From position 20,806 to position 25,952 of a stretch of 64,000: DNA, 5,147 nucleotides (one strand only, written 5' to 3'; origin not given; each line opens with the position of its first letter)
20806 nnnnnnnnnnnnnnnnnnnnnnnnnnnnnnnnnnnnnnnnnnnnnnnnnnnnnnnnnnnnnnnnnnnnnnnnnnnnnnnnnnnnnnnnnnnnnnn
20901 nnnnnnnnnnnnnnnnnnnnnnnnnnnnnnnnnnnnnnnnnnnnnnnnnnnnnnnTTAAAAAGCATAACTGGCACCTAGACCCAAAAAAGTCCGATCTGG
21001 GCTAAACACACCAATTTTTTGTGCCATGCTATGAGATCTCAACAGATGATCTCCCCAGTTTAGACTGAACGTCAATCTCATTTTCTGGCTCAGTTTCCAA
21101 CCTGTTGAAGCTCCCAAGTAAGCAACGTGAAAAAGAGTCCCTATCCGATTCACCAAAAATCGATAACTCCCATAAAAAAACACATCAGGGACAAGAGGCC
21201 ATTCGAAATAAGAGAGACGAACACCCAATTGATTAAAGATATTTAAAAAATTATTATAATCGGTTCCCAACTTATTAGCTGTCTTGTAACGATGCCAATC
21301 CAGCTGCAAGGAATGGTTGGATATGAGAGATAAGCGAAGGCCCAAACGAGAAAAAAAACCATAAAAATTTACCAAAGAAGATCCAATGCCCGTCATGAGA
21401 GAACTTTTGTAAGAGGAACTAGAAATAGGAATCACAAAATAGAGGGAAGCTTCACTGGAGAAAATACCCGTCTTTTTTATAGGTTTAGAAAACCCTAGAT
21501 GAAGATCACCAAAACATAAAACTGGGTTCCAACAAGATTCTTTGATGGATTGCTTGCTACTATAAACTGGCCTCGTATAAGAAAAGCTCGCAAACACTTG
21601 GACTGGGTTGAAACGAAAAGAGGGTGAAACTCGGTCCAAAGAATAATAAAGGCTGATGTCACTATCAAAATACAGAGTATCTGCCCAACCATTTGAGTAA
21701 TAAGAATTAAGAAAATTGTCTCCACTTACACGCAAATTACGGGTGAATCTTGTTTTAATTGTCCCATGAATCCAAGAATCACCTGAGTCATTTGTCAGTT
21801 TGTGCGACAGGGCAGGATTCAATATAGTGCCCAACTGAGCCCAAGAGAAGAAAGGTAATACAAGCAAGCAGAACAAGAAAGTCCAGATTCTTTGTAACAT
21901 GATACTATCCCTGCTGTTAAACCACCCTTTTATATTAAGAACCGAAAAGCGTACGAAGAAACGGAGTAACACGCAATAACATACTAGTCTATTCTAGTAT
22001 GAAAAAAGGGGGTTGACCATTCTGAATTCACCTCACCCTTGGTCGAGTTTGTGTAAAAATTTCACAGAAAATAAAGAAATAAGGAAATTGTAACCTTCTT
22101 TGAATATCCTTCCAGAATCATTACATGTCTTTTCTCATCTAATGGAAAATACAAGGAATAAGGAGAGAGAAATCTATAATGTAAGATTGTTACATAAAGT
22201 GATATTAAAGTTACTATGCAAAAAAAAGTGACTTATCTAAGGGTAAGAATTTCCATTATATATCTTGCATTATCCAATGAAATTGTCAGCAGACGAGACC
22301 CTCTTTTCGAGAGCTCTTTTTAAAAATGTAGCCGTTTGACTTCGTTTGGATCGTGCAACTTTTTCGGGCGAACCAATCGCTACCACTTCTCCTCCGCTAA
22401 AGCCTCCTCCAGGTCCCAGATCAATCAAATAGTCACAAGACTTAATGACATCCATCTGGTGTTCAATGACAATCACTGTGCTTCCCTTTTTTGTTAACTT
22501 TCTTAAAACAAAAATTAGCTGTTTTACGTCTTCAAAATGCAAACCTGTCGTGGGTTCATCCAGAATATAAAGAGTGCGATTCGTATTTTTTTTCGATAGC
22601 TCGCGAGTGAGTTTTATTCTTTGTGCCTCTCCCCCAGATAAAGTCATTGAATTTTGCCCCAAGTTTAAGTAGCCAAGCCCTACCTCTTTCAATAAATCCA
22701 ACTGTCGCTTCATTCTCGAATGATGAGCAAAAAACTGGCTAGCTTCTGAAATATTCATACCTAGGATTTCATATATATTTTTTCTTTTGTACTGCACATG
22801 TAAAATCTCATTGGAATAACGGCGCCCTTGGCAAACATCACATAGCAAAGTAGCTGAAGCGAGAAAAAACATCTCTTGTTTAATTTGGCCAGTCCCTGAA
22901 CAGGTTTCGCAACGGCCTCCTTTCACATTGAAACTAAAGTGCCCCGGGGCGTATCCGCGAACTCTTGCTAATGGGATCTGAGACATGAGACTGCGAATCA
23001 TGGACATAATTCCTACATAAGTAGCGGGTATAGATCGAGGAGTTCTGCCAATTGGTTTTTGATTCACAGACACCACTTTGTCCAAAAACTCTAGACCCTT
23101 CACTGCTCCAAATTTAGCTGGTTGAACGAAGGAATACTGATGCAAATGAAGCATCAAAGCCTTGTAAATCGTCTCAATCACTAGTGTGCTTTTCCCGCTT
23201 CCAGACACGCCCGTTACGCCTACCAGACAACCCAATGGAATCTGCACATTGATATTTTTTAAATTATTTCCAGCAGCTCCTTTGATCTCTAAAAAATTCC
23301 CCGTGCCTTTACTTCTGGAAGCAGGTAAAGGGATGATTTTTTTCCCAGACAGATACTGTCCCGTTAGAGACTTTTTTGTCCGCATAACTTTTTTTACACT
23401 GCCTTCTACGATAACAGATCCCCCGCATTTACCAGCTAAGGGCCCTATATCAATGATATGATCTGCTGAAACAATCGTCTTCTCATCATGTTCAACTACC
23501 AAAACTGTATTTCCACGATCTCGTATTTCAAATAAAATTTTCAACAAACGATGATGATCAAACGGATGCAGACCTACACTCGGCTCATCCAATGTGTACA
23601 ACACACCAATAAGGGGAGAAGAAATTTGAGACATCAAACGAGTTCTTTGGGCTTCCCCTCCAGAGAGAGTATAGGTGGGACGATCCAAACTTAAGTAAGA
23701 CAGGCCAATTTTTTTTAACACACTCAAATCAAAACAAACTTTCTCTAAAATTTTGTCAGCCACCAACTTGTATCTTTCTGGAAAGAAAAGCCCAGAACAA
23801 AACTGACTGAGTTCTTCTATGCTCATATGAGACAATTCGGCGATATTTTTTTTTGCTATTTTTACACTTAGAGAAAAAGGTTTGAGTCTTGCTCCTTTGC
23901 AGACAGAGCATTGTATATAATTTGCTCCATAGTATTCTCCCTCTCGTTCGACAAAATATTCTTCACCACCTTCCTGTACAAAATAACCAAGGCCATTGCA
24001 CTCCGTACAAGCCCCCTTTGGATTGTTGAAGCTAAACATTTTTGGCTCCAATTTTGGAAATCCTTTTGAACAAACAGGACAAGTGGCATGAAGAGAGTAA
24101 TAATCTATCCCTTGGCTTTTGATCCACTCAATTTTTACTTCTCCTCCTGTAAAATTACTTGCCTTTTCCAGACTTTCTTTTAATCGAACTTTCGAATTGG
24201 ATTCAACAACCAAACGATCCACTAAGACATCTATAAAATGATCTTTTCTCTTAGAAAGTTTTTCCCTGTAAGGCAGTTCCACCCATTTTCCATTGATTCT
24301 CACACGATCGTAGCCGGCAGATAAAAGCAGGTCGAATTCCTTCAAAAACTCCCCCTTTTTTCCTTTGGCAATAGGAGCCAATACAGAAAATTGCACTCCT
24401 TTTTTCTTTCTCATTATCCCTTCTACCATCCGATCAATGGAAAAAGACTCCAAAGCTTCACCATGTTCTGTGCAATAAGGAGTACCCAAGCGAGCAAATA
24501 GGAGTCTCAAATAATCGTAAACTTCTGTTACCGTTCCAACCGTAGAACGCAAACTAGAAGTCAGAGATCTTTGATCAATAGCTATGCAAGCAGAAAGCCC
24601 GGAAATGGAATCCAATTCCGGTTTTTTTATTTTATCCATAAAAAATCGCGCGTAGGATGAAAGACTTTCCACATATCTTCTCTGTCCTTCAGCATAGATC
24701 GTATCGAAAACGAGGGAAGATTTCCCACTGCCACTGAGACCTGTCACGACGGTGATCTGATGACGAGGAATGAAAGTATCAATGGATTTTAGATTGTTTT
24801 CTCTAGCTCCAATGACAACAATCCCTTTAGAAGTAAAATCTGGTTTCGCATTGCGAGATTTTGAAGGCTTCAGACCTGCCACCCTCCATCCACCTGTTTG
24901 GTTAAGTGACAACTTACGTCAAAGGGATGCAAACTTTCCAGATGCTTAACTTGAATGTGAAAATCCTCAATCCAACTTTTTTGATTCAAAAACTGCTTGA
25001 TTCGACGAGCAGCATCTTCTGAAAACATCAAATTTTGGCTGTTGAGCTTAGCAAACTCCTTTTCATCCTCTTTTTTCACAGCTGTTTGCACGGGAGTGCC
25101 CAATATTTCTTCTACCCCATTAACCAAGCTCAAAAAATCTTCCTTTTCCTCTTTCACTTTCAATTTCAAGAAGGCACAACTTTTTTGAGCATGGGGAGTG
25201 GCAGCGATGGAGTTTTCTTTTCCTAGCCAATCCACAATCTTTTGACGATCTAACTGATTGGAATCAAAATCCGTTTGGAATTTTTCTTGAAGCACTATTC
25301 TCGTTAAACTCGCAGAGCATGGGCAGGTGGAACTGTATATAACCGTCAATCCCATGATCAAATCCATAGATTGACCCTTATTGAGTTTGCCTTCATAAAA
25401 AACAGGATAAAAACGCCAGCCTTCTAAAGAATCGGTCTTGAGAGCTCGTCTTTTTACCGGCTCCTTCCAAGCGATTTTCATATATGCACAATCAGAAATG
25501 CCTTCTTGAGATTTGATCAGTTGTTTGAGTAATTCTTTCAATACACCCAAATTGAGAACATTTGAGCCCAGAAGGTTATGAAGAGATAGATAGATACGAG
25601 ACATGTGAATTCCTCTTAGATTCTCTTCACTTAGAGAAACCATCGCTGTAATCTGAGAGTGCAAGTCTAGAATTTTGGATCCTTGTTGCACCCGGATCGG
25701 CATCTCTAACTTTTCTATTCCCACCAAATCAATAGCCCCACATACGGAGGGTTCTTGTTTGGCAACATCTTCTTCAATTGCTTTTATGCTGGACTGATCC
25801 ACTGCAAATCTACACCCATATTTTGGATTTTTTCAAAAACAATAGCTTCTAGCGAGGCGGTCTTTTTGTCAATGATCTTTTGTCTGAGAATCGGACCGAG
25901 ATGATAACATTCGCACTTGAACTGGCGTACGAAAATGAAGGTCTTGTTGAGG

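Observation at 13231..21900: Operon-like module: small OM beta-barrel gene followed by two tandem ~1250-aa lipoprotein metzincins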

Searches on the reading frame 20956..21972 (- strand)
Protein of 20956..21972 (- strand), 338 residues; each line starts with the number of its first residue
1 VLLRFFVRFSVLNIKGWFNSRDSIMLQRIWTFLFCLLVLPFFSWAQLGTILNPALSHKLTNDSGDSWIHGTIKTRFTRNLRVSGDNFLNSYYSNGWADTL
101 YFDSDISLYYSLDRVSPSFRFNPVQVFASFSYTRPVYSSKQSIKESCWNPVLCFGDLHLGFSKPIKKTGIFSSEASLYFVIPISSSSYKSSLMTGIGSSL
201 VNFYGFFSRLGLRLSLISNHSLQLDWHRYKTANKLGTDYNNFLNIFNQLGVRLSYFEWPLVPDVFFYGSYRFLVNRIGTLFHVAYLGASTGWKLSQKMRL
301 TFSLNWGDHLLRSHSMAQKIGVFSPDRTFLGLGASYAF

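Call 4: search_protein_families(library=pfam, proteins=[window:20956-21972:-], max_evalue=0.1)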
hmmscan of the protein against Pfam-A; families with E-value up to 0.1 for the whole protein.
window:20956-21972:- (338 aa): 1 family
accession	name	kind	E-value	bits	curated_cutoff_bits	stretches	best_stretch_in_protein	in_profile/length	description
PF02060.20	ISK_Channel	-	0.025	14.7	22.1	0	32-61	44-73/126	Slow voltage-gated potassium channel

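Call 5: search_protein_families(library=ncbifam, proteins=[window:20956-21972:-], max_evalue=0.1)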
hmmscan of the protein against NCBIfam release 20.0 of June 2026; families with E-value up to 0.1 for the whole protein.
window:20956-21972:- (338 aa): 0 families

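Call 17: find_homologous_proteins(query=window:20956-21900:-)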
Query window:20956-21900:- (314 aa): 2 proteins with E <= 0.001 among 1546 candidates.
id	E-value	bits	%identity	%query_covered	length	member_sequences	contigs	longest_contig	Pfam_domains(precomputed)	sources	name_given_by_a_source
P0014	1.1e-209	713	100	100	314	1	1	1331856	-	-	-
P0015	6.2e-54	202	37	98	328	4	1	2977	-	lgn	-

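Call 20: find_homologous_proteins(query=A2, max_evalue=0.01)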
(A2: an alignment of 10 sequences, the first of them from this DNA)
Query A2 (10 sequences) (314 aa, profile of the alignment): 4 proteins with E <= 0.01 among 8000 candidates.
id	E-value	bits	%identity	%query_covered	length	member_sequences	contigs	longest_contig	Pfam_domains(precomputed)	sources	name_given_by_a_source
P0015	7.6e-127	441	37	98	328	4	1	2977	-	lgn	-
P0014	3.2e-119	416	100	100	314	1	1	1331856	-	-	-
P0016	2.9e-98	347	39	96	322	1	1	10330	-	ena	-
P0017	2.2e-62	230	22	69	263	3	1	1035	-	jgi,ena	-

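Call 37: predict_structure(alignment_id=A4)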
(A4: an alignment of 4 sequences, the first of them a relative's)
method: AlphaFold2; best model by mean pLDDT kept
length: 314 residues; sequences in the alignment: 4
mean_pLDDT: 44.7   pTM: 0.43
mean pLDDT of the five models: 44.7, 42.9, 39.8, 35.9, 31.5
residues with pLDDT >= 90: 0; 70-90: 2; 50-70: 106; < 50: 206
segments of 3 or more residues with pLDDT < 50: 11-42, 50-74, 95-97, 145-147, 166-221, 223-227, 231-238, 244-270, 272-314
pLDDT, mean of each block of 10 residues (from residue 1): 61 30 31 36 50 38 28 48 61 52 64 56 57 62 53 59 50 35 36 42 39 40 48 45 48 40 42 40 37 28 34 34
secondary structure, 60 per line:
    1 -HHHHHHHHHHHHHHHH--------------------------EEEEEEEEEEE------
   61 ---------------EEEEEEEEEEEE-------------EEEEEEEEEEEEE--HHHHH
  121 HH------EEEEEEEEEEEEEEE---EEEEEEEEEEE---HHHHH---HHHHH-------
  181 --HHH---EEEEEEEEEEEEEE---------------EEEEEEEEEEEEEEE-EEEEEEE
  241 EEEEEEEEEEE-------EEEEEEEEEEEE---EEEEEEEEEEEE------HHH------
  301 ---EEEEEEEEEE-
elements in order: H2-17 E44-54 E76-87 E101-113 H116-122 E129-143 E147-157 H161-165 H169-173 E189-202 E218-232 E234-251 E259-270 E274-285 E304-313

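Call 38: search_solved_structures(query=A2, max_evalue=10)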
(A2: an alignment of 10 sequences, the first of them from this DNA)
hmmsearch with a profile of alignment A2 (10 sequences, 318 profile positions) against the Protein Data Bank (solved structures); distinct sequences matched with E-value up to 10: 1.
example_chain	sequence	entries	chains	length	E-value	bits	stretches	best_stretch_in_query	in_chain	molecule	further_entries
2ozn_A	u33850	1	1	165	1.6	11.4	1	34-101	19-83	O-GlcNAcase nagJ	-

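Call 39: search_protein_families(library=pfam, alignment_id=A2, max_evalue=5)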
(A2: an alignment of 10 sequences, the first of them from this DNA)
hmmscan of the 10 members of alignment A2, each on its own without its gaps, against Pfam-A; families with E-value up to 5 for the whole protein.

A. member 1, seq(314 aa): 1 family
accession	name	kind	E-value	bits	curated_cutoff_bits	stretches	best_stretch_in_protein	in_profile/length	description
PF02060.20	ISK_Channel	-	0.096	12.9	22.1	1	9-37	45-73/126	Slow voltage-gated potassium channel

B. families by the number of members that match (of 10 scanned): 2 families
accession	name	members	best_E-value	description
PF02060.20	ISK_Channel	1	0.096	Slow voltage-gated potassium channel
PF03895.21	YadA_anchor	1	1.4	YadA-like membrane anchor domain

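Call 48: fold_search(model_id=the predicted structure, library=pdb)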
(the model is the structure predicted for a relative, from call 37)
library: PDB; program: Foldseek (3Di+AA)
matches with E <= 10: 310; with E <= 0.001: 0
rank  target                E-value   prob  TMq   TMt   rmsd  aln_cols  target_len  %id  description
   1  1mal_A                9.5e-03  0.93  0.28  0.23  13.4       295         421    9  STRUCTURAL BASIS FOR SUGAR TRANSLOCATION THROUGH MALTOPORIN CHANNELS AT 3.1 ANGSTROMS RESOLUTION (released 1995-12-31)
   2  8xcj_A                1.4e-02  0.92  0.28  0.23  13.8       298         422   10  Open State of central tail fiber of bacteriophage lambda upon binding to LamB (gpJ713-LamB complex) (released 2024-05-01)
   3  2j4u_P                1.9e-02  0.35  0.21  0.20  21.9       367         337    7  E.coli OmpC - camel Lactoferrin complex (released 2007-02-13)
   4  4kr4_A                2.8e-02  0.30  0.20  0.20  23.4       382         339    6  Salmonella typhi OmpF complex with Ampicillin (released 2014-05-28)
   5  7ye4_P                3.7e-02  0.90  0.34  0.37   9.1       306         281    7  BAM-EspP complex structure with BamA-G431C and G781C/EspP-N1293C and A1043C mutations in nanodisc (released 2023-07-12)
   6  1mpr_A                3.7e-02  0.57  0.24  0.20  13.5       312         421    9  MALTOPORIN FROM SALMONELLA TYPHIMURIUM (released 1997-03-12)
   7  5o68_H                5.1e-02  0.75  0.33  0.37  11.7       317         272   10  Crystal Structure of the Pseudomonas functional amyloid secretion protein FapF - R157A mutant (released 2017-08-23)
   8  4rl8_A                5.1e-02  0.63  0.28  0.31  13.1       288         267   10  Crystal structure of the COG4313 outer membrane channel from Pseudomonas putida F1 (released 2015-07-29)
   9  7zgx_A                5.1e-02  0.30  0.17  0.07  22.4       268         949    8  S-layer Deinoxanthin Binding Complex, C1 symmetry (released 2022-07-13)
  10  9hjm_A                5.3e-02  0.82  0.31  0.29  10.2       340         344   10  Porphyromonas gingivalis BAM complex (released 2025-11-19)
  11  8agd_A                5.9e-02  0.38  0.20  0.07  19.9       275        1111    8  Full SDBC and SOD assembly (released 2023-04-12)
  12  8xua_A                6.6e-02  0.87  0.33  0.45  12.4       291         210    9  Oligogalacturonate-specific porin from Vibrio harveyi (VhGalP) (released 2024-12-25)
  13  5nxn_A                6.6e-02  0.20  0.20  0.19  22.2       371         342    9  Structure of a L5-deletion mutant of Providencia stuartii Omp-Pst1 (released 2018-02-21)
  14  2jqy_MODEL_1_A        6.9e-02  0.16  0.19  0.20  21.3       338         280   10  Outer Membrane Protein G (released 2007-10-09)
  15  5o68_B                7.7e-02  0.63  0.32  0.35  12.2       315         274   10  Crystal Structure of the Pseudomonas functional amyloid secretion protein FapF - R157A mutant (released 2017-08-23)
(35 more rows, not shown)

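Call 85: search_solved_structures(query=A7, max_evalue=10)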
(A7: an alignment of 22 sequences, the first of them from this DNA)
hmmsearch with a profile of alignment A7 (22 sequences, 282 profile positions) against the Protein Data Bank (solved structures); distinct sequences matched with E-value up to 10: 2.
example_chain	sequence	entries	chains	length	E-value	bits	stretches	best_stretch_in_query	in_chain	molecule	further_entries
1orm_A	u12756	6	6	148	0.16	14.5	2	178-251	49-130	Outer membrane protein X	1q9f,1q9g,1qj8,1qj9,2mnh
2m06_A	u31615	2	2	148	0.25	13.8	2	36-89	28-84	Outer membrane protein X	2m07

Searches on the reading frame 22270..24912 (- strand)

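Call 12: search_protein_families(library=pfam, proteins=[window:22270-24912:-], max_evalue=0.001)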
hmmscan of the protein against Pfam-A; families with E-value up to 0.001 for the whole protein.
window:22270-24912:- (880 aa): 8 families
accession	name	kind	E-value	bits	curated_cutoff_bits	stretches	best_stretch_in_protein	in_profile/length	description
PF17760.6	UvrA_inter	-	4.7e-26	91.2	23.3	1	158-262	2-106/109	UvrA interaction domain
PF00005.33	ABC_tran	-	5.1e-18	66.4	25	1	720-789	79-137/137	ABC transporter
PF02463.25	SMC_N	-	4.8e-09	36.4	40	0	749-830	135-209/220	RecF/RecN/SMC N terminal domain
PF13555.12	AAA_29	-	1.1e-06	28.7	27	0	50-68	21-39/61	P-loop containing region of AAA domain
PF13191.12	AAA_16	-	5.7e-06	27.4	32.6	0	48-95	21-73/167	AAA ATPase domain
PF20703.3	nSTAND1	-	6.5e-06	26.5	27.1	0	37-69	19-51/379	Novel STAND NTPase 1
PF03193.22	RsgA_GTPase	-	0.00024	21.4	30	0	36-68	89-123/174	RsgA GTPase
PF13481.12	AAA_25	-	0.00096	19.3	27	0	44-71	26-53/195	AAA domain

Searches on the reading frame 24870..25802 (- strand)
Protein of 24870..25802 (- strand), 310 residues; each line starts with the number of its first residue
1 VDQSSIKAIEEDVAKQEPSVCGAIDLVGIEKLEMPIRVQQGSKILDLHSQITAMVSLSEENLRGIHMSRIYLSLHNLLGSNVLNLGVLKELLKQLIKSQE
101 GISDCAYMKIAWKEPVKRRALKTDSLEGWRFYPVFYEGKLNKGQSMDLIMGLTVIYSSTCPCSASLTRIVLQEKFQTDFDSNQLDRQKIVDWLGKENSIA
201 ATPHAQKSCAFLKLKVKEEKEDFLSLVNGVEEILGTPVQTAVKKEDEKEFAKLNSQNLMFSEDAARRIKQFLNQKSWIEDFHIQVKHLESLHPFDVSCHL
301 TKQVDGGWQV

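Call 12: search_protein_families(library=pfam, proteins=[window:24870-25802:-], max_evalue=0.001)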
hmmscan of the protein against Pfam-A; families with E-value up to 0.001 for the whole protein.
window:24870-25802:- (310 aa): 1 family
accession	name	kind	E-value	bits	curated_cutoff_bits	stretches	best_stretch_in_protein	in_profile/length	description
PF02649.19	GCHY-1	-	3.9e-58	197.4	25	1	11-296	2-258/260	Type I GTP cyclohydrolase folE2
